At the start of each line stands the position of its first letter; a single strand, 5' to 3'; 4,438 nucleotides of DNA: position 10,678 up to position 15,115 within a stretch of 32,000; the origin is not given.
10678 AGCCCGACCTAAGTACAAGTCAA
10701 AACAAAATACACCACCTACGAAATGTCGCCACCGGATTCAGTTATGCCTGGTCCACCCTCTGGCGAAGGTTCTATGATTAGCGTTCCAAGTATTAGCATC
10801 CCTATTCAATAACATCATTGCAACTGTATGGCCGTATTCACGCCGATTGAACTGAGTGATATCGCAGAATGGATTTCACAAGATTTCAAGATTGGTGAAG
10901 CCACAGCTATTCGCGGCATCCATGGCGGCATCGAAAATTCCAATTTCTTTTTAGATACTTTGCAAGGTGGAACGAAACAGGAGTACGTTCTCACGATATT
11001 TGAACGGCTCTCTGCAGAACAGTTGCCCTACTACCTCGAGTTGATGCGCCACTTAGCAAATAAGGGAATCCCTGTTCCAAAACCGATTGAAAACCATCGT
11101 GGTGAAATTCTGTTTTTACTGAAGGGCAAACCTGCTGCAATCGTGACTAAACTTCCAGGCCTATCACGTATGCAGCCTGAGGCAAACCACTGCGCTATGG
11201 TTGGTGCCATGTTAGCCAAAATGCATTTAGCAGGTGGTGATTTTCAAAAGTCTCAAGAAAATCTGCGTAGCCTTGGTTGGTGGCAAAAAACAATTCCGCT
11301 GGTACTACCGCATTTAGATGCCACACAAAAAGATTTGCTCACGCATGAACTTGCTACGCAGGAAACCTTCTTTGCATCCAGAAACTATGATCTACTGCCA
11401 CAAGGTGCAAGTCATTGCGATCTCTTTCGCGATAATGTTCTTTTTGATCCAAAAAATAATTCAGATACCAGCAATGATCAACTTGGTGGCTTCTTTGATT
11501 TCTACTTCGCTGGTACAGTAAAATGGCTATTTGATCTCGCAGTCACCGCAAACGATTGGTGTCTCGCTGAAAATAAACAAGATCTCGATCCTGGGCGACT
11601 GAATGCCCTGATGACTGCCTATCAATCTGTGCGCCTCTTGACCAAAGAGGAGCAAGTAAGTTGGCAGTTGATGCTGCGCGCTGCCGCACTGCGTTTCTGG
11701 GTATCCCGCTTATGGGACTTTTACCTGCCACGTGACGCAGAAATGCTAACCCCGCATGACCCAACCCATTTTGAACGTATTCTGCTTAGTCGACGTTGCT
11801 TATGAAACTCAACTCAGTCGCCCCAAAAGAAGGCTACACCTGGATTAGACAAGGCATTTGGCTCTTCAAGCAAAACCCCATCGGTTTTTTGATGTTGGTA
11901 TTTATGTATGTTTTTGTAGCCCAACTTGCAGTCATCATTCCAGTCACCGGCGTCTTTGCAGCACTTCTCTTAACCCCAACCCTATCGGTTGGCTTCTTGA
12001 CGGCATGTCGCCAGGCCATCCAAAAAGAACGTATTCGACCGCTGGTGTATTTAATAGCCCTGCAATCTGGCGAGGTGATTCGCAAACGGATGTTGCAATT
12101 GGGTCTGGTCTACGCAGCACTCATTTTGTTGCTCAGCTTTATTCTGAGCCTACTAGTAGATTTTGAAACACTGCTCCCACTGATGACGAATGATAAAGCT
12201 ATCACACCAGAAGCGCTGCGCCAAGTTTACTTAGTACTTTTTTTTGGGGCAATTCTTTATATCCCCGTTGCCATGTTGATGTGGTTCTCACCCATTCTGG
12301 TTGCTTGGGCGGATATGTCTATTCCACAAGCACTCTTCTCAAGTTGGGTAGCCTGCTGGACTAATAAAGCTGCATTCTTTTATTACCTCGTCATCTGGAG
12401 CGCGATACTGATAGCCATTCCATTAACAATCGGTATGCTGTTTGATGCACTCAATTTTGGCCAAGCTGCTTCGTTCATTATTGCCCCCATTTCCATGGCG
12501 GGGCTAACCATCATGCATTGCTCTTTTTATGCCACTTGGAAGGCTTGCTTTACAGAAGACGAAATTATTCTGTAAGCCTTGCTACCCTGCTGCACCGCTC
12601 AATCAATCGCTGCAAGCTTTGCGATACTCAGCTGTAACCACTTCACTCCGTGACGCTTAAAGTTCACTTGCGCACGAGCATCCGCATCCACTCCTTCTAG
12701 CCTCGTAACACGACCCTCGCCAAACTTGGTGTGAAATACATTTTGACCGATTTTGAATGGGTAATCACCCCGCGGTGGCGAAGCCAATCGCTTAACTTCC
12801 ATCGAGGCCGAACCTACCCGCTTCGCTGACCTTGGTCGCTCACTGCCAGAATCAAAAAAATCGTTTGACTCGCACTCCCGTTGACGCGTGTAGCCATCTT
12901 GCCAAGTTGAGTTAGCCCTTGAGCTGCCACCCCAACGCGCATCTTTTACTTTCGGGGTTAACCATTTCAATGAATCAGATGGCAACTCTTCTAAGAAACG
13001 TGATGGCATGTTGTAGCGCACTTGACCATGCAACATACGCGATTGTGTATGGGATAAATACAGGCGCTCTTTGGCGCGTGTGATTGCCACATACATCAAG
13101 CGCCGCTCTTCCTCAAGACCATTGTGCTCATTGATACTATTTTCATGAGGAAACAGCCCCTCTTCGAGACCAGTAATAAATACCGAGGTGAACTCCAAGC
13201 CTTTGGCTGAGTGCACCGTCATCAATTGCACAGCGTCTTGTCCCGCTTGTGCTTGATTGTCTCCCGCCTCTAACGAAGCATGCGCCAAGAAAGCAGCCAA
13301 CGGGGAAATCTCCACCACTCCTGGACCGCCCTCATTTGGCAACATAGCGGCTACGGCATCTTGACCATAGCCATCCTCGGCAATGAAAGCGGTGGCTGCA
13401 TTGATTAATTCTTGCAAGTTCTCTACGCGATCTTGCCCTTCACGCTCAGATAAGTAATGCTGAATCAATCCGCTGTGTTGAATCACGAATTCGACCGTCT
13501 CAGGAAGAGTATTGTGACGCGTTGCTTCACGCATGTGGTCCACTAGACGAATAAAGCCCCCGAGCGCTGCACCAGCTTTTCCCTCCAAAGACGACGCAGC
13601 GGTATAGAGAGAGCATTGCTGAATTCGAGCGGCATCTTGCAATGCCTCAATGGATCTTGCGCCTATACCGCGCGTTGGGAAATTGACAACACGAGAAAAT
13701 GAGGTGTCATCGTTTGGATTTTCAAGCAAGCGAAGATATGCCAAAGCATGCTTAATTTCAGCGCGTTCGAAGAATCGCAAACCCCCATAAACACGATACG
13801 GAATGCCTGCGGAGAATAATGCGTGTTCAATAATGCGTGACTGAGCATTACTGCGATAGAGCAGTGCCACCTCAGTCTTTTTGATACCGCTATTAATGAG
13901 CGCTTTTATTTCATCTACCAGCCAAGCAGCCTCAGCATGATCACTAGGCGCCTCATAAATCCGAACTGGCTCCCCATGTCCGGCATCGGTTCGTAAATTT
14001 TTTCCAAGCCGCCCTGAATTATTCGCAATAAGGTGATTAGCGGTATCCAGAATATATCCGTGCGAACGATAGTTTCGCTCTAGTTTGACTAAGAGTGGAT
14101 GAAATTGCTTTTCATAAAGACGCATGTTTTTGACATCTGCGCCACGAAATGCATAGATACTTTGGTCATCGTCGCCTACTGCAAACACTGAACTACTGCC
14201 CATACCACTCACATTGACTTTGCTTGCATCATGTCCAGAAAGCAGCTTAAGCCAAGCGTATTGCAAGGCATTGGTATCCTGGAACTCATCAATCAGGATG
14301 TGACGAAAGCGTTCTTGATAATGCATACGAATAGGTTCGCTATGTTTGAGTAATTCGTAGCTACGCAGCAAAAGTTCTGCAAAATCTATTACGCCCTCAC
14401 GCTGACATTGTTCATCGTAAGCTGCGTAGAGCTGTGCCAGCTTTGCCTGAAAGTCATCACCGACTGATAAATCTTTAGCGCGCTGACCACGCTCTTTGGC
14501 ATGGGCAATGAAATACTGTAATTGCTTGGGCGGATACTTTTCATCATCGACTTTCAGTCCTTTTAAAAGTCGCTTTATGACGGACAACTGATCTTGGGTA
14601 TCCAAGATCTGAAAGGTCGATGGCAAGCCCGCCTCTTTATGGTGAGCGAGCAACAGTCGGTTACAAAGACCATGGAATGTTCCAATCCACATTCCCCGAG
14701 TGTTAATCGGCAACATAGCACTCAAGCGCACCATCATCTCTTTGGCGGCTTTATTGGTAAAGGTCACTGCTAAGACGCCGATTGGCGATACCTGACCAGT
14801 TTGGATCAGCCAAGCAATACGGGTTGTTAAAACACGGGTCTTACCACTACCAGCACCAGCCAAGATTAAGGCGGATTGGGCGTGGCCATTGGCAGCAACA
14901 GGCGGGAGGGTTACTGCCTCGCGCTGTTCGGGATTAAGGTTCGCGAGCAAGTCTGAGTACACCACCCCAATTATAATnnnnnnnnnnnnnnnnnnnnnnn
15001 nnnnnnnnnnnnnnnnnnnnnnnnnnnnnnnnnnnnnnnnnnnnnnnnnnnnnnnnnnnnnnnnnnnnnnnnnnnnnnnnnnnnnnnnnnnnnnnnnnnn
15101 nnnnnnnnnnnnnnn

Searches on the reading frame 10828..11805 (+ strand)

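Call 24: search_protein_families(library=pfam, proteins=[window:10828-11805:+], max_evalue=0.001)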
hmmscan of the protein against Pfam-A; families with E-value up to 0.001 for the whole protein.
window:10828-11805:+ (325 aa): 1 family
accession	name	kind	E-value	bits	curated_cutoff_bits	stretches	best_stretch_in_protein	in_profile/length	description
PF01636.29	APH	-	6.2e-33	115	23.2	1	28-251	2-220/239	Phosphotransferase enzyme family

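Call 47: search_protein_families(library=ncbifam, proteins=[window:10828-11805:+], max_evalue=0.001)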
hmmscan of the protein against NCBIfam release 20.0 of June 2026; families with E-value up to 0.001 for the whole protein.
window:10828-11805:+ (325 aa): 4 families
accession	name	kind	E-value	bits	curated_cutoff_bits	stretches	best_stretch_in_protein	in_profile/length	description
NF003558.0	PRK05231.1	equivalog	2.8e-122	407.7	271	1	1-322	1-309/322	homoserine kinase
TIGR00938.1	thrB_alt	equivalog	2.5e-90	302.9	255.9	1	1-320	1-306/307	homoserine kinase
NF004800.0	PRK06149.1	equivalog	2.3e-08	32.6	973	1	39-288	46-299/972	aminotransferase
TIGR02905.1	spore_yutH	equivalog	0.00028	20.1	215.05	1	50-169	28-142/313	spore coat putative kinase YutH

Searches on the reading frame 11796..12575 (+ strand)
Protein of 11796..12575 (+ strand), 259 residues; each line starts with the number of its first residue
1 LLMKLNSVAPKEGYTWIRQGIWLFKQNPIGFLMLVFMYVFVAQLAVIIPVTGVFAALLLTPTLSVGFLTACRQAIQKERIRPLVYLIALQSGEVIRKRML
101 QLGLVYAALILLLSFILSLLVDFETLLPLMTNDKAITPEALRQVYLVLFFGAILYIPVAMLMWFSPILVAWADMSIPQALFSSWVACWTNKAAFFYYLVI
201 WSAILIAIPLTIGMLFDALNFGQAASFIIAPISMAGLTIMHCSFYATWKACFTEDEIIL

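Call 24: search_protein_families(library=pfam, proteins=[window:11796-12575:+], max_evalue=0.001)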
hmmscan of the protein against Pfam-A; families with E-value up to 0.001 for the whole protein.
window:11796-12575:+ (259 aa): 0 families

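Call 47: search_protein_families(library=ncbifam, proteins=[window:11796-12575:+], max_evalue=0.001)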
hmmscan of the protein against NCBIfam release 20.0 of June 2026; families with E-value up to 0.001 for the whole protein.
window:11796-12575:+ (259 aa): 1 family
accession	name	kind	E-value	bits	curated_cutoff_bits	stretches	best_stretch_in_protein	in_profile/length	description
NF041043.1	BPSS1780_fam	subfamily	1.4e-61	207.9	90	1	11-253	2-246/247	BPSS1780 family membrane protein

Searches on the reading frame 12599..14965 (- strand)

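Call 24: search_protein_families(library=pfam, proteins=[window:12599-14965:-], max_evalue=0.001)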
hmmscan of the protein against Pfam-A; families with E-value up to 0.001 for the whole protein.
window:12599-14965:- (788 aa): 8 families
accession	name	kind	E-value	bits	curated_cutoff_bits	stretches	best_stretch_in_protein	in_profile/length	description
PF00580.27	UvrD-helicase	-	9.5e-80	268.6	23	1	10-288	1-270/271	UvrD/REP helicase N-terminal domain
PF13361.12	UvrD_C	-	1.8e-77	261.6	25.6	1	293-641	1-349/350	UvrD-like helicase C-terminal domain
PF13245.12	AAA_19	-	1.5e-20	74.2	25.1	1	28-274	10-134/134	AAA domain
PF13538.12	UvrD_C_2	-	7.8e-10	38.9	27.4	1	581-637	4-51/52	UvrD-like helicase C-terminal domain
PF01443.25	Viral_helicase1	-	3.5e-06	27.4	21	0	566-636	167-225/228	Viral superfamily 1 RNA helicase core domain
PF21196.3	PcrA_UvrD_tudor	-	5.7e-06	26.5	23.9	1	739-779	1-41/48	PcrA/UvrD tudor domain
PF13087.12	AAA_12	-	4.7e-05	23.5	27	0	573-636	133-189/195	AAA domain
PF13604.12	AAA_30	-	0.0003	21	27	0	10-79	2-64/191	AAA domain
